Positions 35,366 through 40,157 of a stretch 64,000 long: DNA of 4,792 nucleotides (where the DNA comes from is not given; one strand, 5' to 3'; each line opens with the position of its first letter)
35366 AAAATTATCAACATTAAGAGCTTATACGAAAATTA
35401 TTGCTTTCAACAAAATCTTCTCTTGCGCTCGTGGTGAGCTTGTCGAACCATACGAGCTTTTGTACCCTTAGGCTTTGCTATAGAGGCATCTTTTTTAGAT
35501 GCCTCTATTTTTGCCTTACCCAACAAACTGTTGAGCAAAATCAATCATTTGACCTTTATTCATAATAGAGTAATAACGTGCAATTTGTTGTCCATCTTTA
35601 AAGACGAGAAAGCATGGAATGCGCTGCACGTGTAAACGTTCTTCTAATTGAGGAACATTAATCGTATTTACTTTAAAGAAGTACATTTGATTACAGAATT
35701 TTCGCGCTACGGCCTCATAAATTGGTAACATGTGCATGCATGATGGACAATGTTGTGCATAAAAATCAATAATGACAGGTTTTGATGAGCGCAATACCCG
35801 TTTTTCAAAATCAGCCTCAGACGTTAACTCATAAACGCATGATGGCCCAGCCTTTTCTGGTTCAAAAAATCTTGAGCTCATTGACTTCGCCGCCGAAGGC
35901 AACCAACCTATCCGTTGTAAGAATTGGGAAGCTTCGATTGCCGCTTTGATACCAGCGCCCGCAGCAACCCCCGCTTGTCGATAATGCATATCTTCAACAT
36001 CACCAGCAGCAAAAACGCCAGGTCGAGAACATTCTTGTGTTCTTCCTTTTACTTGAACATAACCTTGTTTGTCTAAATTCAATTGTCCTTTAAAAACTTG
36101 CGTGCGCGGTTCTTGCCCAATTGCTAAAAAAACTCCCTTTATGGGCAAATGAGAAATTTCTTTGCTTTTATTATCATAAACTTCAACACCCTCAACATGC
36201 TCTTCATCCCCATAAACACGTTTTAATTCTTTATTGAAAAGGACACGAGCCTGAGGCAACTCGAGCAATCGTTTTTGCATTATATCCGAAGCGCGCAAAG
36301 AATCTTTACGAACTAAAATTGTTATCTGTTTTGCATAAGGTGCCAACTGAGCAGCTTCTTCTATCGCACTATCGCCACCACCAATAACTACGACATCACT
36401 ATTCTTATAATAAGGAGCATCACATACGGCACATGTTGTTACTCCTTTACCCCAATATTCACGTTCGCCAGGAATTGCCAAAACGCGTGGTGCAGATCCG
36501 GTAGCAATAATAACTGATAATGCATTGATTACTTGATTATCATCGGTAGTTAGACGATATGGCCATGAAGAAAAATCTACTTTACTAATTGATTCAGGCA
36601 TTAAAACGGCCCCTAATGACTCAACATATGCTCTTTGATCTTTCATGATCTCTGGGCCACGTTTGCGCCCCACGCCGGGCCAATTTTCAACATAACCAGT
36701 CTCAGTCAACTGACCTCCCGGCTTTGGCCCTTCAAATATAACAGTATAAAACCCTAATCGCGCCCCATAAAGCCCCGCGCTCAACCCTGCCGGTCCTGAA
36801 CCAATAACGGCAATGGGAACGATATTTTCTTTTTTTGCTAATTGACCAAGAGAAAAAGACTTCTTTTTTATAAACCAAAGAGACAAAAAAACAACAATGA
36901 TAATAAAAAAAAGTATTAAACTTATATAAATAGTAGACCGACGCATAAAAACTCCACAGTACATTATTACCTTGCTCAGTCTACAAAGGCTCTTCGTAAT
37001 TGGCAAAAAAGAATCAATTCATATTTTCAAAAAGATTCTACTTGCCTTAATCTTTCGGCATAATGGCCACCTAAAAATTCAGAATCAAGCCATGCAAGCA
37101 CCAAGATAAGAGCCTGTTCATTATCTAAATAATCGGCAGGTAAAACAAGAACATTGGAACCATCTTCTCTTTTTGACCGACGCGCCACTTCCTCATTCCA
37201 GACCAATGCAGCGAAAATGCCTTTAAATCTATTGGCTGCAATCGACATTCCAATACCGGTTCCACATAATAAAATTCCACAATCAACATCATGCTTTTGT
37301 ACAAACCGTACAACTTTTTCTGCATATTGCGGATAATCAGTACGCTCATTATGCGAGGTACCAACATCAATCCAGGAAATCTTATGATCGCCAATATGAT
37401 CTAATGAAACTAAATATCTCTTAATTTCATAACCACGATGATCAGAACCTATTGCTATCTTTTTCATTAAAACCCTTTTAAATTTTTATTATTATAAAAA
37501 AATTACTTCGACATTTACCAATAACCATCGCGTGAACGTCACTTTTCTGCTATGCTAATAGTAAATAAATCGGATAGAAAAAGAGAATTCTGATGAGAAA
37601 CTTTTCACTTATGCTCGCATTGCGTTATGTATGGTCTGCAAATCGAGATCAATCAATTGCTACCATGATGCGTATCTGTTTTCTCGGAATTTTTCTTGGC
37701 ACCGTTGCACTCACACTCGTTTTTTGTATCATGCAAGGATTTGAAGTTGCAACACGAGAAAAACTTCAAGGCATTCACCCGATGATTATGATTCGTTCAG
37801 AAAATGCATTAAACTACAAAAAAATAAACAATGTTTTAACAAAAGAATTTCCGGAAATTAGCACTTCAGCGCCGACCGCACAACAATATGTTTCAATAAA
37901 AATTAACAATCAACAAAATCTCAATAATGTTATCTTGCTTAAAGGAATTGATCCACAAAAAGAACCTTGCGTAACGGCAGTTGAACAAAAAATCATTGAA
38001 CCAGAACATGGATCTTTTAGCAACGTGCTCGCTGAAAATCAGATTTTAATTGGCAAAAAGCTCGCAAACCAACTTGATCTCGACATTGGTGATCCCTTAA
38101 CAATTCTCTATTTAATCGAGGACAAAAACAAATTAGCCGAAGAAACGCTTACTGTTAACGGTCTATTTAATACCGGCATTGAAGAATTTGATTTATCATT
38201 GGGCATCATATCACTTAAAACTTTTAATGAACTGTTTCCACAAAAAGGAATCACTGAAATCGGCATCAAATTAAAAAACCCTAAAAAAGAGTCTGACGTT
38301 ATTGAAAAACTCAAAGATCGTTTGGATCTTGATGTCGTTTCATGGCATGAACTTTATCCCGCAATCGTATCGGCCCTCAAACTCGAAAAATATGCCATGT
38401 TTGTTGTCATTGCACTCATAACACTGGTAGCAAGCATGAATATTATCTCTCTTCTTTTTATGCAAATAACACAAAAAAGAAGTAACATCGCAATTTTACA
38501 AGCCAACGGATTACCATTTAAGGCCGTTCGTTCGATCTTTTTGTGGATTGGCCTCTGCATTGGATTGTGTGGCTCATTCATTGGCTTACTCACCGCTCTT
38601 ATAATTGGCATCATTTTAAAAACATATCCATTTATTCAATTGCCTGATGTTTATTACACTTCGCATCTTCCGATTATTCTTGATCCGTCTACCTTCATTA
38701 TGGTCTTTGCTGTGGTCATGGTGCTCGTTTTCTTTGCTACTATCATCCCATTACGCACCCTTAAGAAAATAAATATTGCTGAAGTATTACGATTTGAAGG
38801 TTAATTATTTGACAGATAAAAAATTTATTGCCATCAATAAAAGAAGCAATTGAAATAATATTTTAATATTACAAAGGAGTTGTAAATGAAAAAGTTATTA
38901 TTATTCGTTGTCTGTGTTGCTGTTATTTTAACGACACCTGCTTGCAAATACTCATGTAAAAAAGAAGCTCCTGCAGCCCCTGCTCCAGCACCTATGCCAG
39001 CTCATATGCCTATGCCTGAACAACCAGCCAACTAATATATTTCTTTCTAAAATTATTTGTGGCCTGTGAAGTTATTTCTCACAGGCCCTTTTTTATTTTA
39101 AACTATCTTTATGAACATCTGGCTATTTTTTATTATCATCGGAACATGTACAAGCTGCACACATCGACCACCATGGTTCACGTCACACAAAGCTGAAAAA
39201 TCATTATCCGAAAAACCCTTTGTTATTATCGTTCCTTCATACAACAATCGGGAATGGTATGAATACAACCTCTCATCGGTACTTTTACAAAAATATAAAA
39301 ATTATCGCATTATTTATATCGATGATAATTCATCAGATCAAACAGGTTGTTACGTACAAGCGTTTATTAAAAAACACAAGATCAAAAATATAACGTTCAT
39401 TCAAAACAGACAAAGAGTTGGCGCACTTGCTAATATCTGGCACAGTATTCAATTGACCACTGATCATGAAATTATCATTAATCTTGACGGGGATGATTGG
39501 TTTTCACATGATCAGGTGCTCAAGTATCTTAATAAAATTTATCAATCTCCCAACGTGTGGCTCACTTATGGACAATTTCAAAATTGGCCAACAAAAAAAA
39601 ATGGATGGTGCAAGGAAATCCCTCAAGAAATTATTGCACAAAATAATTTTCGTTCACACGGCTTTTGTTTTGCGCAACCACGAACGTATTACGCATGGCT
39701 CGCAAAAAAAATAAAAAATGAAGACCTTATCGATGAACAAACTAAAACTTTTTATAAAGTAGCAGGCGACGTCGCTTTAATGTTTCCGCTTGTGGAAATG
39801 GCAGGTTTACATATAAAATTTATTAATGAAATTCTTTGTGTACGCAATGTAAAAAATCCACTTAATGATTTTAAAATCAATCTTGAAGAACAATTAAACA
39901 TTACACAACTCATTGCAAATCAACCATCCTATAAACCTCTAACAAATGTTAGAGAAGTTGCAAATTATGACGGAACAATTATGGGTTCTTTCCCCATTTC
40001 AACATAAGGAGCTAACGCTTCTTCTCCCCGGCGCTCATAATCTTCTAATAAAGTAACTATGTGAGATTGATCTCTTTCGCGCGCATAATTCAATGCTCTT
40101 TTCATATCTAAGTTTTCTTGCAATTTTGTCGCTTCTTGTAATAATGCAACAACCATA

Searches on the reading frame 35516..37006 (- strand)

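Call 14: search_protein_families(library=ncbifam, proteins=[window:35516-37006:-], max_evalue=0.001)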
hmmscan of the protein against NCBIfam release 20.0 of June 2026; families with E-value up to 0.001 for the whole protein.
window:35516-37006:- (496 aa): 58 families (the best 25 are shown)
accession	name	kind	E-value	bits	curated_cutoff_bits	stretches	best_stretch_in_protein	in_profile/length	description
TIGR01292.1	TRX_reduct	equivalog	2.6e-97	325.3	343.45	1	65-363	3-300/300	thioredoxin-disulfide reductase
TIGR03143.1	AhpF_homolog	hypoth_equivalog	3.1e-68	230.7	687.65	1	60-364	2-309/555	putative alkyl hydroperoxide reductase F subunit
TIGR03140.1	AhpF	equivalog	1e-67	228.9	502.9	1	61-362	211-511/515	alkyl hydroperoxide reductase subunit F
NF007614.0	PRK10262.1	equivalog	2.2e-67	227.5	644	1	66-364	10-315/321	thioredoxin-disulfide reductase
TIGR01350.1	lipoamide_DH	equivalog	9.7e-19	67.4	408.8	1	156-358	126-328/461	dihydrolipoyl dehydrogenase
TIGR01068.1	thioredoxin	equivalog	9.8e-19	67.4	96.8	1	396-493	2-99/101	thioredoxin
NF008229.0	PRK10996.1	equivalog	1.3e-16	60.6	125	1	402-487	46-131/141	thioredoxin TrxC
TIGR02053.1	MerA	equivalog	1.9e-16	60.1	454.45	1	154-359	121-328/465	mercury(II) reductase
NF009409.0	PRK12770.1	subfamily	1.2e-15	57.5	343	1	58-365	14-352/360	putative glutamate synthase subunit beta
NF047697.1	ThioredTrxAClost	equivalog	3.2e-15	56.2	140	1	397-477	6-86/105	thioredoxin TrxA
TIGR04018.1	Bthiol_YpdA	hypoth_equivalog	3.4e-15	55.7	339.9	1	138-338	91-289/316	YpdA family putative bacillithiol disulfide reductase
NF009410.0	PRK12771.1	subfamily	1.2e-13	50.5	516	2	202-365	268-447/566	NAD(P)-binding protein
NF004776.0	PRK06116.1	equivalog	3.6e-13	49.3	480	1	156-340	126-307/450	glutathione-disulfide reductase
NF004945.0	PRK06292.2-3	equivalog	1.9e-12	46.8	494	1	156-338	124-305/457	dihydrolipoyl dehydrogenase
TIGR01316.1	gltA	equivalog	1.1e-11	44.2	471.75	2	194-358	264-444/449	NADPH-dependent glutamate synthase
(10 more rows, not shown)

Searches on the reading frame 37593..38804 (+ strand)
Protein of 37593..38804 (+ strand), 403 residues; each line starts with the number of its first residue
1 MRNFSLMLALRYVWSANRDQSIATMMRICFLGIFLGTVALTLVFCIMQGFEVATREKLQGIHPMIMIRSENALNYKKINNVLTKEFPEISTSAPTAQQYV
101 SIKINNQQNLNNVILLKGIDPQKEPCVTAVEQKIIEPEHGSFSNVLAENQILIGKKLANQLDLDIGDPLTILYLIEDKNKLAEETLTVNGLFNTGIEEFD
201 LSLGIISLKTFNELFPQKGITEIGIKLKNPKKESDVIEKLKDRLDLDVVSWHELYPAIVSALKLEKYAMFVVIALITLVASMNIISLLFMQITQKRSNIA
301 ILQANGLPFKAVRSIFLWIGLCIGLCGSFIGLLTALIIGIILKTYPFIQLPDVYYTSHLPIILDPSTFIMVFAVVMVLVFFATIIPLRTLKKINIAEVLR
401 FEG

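Call 14: search_protein_families(library=ncbifam, proteins=[window:37593-38804:+], max_evalue=0.001)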
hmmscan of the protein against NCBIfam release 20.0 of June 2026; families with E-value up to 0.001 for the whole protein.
window:37593-38804:+ (403 aa): 7 families
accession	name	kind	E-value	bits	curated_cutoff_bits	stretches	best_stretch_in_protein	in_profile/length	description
TIGR02212.1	lolCE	equivalog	1.2e-69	235.3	362.45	1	3-402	1-411/411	lipoprotein-releasing ABC transporter permease subunit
NF008357.0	PRK11146.1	exception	1.1e-40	139.8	439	1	3-399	4-411/414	lipoprotein-releasing ABC transporter permease subunit LolE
TIGR02213.1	lolE_release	exception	8.7e-37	126.9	540.35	1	4-399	2-408/411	lipoprotein-releasing ABC transporter permease subunit LolE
NF008076.0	PRK10814.1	exception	1e-30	107.1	473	1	4-402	5-399/399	lipoprotein-releasing ABC transporter permease subunit LolC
TIGR03434.1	ADOP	subfamily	2.9e-06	25.7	622.3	1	255-400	260-400/803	ADOP family duplicated permease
TIGR00439.2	FtsX_Gneg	equivalog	9.9e-05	21.7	255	1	262-387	163-287/292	permease-like cell division protein FtsX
NF038346.1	FtsX_actino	exception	0.00081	18.8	250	0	224-385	136-297/308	permease-like cell division protein FtsX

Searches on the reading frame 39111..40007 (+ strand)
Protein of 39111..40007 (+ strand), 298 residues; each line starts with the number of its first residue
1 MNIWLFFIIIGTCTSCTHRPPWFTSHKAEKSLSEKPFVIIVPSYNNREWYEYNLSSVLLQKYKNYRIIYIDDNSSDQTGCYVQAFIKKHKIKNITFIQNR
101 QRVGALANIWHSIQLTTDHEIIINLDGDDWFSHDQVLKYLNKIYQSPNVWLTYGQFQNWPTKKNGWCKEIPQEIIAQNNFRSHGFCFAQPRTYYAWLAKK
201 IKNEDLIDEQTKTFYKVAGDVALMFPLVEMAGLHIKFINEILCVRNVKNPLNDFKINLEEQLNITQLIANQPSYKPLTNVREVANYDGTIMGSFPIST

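Call 14: search_protein_families(library=ncbifam, proteins=[window:39111-40007:+], max_evalue=0.001)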
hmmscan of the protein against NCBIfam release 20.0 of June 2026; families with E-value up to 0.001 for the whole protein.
window:39111-40007:+ (298 aa): 11 families
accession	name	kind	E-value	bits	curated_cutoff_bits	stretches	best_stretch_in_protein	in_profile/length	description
TIGR03937.1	PgaC_IcaA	equivalog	1.9e-13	50.2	422.3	1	25-149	34-156/407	poly-beta-1,6-N-acetyl-D-glucosamine synthase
NF047683.1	TeichurnBiosyTuaG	equivalog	3e-11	43.5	400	1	38-143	9-111/252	teichuronic acid biosynthesis protein TuaG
NF050050.1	ProtGlycPglI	equivalog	7e-09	35.5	500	1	38-143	5-108/306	GalNAc(5)-diNAcBac-PP-undecaprenol beta-1,3-glucosyltransferase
NF053739.1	GlytfEpsEBac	equivalog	1.5e-08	33.9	450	1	39-134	5-98/265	glycosyltransferase EpsE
NF007453.0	PRK10018.1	equivalog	1.7e-07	31.2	382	1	36-141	6-109/280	colanic acid biosynthesis glycosyltransferase WcaA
TIGR04017.1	WcaA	equivalog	4.9e-07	29.6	495.75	1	35-140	4-107/279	colanic acid biosynthesis glycosyltransferase WcaA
TIGR04242.1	nodulat_NodC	equivalog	6.2e-07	28.7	550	1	32-160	44-172/395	chitooligosaccharide synthase NodC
NF007482.0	PRK10073.1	equivalog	3.1e-05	23.1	423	1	37-99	8-68/334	glycosyltransferase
NF047588.1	GlcsyltransPgfSStrep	equivalog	3.2e-05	23.3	500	1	39-130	5-97/308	glycosyltransferase PgfS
TIGR03469.1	HpnB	hypoth_equivalog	3.8e-05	22.9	379.25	1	33-101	41-112/386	hopene-associated glycosyltransferase HpnB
NF038299.1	EPS_HpsN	equivalog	7e-05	21.9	425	1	39-149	5-112/317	hormogonium polysaccharide biosynthesis glycosyltransferase HpsN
